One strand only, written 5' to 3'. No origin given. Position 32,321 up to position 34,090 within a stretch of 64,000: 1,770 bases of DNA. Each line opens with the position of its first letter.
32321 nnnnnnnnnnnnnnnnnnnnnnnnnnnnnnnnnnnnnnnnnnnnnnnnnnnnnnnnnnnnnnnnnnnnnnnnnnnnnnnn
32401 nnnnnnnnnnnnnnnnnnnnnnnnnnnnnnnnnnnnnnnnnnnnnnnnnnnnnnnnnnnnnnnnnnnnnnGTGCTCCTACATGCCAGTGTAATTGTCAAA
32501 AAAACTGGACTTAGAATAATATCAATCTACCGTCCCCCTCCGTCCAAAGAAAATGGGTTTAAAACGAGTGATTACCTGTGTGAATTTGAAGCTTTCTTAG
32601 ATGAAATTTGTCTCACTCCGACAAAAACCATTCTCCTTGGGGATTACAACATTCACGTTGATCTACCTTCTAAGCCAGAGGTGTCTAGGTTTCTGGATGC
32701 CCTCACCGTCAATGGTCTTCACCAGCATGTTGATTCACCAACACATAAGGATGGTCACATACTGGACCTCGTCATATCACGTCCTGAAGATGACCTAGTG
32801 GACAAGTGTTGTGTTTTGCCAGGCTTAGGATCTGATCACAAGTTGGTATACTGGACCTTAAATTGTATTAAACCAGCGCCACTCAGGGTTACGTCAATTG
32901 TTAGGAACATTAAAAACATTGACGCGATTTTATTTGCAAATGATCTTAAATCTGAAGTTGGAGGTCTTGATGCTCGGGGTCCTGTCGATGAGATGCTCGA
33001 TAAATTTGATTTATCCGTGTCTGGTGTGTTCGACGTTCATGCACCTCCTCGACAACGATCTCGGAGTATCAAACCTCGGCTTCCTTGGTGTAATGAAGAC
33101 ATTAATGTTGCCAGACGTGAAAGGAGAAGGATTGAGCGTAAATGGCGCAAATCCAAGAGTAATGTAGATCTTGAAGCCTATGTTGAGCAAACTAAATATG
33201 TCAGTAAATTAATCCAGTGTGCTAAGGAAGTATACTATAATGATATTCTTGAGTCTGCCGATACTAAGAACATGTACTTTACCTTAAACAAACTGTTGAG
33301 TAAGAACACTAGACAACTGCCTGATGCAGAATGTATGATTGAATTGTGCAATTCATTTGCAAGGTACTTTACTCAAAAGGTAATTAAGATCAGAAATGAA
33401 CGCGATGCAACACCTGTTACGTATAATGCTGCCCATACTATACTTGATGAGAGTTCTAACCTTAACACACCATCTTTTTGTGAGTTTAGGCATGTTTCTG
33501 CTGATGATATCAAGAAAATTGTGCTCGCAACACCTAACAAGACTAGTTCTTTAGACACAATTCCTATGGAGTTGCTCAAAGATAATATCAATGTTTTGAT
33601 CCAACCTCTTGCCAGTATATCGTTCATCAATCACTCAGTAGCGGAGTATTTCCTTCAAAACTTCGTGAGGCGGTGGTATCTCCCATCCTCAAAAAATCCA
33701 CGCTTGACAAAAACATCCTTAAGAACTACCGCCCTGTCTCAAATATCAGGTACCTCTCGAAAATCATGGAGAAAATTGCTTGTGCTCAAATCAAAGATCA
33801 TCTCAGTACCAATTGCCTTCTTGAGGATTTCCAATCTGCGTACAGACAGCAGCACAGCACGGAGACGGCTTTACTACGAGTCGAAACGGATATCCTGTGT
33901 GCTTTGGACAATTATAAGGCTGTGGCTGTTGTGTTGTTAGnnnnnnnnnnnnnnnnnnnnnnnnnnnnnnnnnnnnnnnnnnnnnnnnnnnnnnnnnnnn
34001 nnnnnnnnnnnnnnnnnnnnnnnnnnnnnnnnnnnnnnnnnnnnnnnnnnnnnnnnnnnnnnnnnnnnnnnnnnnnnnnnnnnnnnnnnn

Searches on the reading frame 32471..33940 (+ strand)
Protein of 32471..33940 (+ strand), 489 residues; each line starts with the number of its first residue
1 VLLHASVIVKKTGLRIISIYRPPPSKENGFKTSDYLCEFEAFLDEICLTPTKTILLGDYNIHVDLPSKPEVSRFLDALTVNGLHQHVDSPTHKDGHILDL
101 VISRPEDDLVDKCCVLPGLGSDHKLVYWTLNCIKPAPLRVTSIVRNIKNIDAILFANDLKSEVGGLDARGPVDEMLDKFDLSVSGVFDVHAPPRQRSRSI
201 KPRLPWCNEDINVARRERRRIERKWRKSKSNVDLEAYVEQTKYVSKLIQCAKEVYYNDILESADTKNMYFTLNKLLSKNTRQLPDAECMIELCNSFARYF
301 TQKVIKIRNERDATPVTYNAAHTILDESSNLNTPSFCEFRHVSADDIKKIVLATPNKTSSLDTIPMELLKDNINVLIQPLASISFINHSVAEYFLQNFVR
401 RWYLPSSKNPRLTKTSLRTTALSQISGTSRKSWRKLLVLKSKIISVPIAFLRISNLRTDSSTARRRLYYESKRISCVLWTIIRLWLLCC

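Call 32: search_protein_families(library=pfam, proteins=[window:32471-33940:+], max_evalue=0.001)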
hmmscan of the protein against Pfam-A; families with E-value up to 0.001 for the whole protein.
window:32471-33940:+ (489 aa): 1 family
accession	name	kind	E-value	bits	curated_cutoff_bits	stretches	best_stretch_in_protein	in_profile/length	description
PF14529.12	Exo_endo_phos_2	-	1.9e-08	34.6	27.4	1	14-126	1-116/117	Endonuclease-reverse transcriptase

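Call 33: find_homologous_proteins(query=window:32471-33940:+, max_evalue=1e-20)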
Query window:32471-33940:+ (489 aa): 19 proteins with E <= 1e-20 among 7032 candidates.
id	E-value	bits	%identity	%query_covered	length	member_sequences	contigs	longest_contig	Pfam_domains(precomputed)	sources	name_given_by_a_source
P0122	1.0e-133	465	55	80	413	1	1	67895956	PF14529.13,PF28493.1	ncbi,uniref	ncbi:uncharacterized protein [Amphiura filiformis]|uniref:uncharacterized protein n=1 Tax=Amphiura f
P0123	1.5e-127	445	53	80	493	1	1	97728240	PF14529.13,PF03372.30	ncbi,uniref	ncbi:uncharacterized protein [Amphiura filiformis]|uniref:uncharacterized protein n=1 Tax=Amphiura f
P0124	1.6e-120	421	60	62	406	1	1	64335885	PF14529.13,PF03372.30,PF28493.1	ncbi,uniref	ncbi:uncharacterized protein [Amphiura filiformis]|uniref:uncharacterized protein n=1 Tax=Amphiura f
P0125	8.0e-119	416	51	78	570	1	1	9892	PF14529.13,PF03372.30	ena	-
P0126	9.5e-89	317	43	74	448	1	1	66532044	PF14529.13,PF03372.30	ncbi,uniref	ncbi:uncharacterized protein [Amphiura filiformis]|uniref:uncharacterized protein n=1 Tax=Amphiura f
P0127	6.2e-86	307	42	74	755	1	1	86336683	PF00078.33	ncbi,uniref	ncbi:uncharacterized protein [Amphiura filiformis]|uniref:uncharacterized protein n=1 Tax=Amphiura f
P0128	1.3e-78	283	40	78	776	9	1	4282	PF03372.30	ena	-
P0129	6.0e-77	278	45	62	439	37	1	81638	PF14529.13,PF03372.30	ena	-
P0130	1.6e-71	260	35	96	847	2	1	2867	PF00078.33,PF14529.13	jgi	jgi:hypothetical protein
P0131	1.0e-59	221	32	83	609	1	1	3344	PF14529.13,PF03372.30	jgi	jgi:exonuclease III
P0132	8.6e-56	208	34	77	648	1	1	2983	PF00078.33,PF14529.13,PF03372.30,PF28493.1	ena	-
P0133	1.8e-55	207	37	64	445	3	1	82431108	PF14529.13,PF03372.30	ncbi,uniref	ncbi:uncharacterized protein LOC129274037 [Lytechinus pictus]|uniref:uncharacterized protein LOC1292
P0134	4.5e-55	206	43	52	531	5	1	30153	PF14529.13,PF03372.30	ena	-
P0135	1.1e-48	185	43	46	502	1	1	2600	PF03372.30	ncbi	-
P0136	3.6e-48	183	36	65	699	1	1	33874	PF00078.33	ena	-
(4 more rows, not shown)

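Call 52: find_encoding_contigs(protein=P0122, flank=10000, max_places=3)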
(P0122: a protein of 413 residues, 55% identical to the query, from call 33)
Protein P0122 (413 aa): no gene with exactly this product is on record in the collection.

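Call 53: find_encoding_contigs(protein=P0129, flank=10000, max_places=10)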
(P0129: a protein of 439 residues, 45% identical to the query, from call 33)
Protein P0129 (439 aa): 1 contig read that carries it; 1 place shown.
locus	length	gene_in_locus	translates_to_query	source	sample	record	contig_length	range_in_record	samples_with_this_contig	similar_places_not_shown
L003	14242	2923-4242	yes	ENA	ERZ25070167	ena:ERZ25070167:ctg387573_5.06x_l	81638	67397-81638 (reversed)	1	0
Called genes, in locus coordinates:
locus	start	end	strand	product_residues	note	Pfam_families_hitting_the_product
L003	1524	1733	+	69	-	-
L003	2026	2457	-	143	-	-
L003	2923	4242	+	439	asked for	PF03372:Exo_endo_phos, PF14529:Exo_endo_phos_2 (faint)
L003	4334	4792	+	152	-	PF00078:RVT_1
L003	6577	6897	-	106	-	-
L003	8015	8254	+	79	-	-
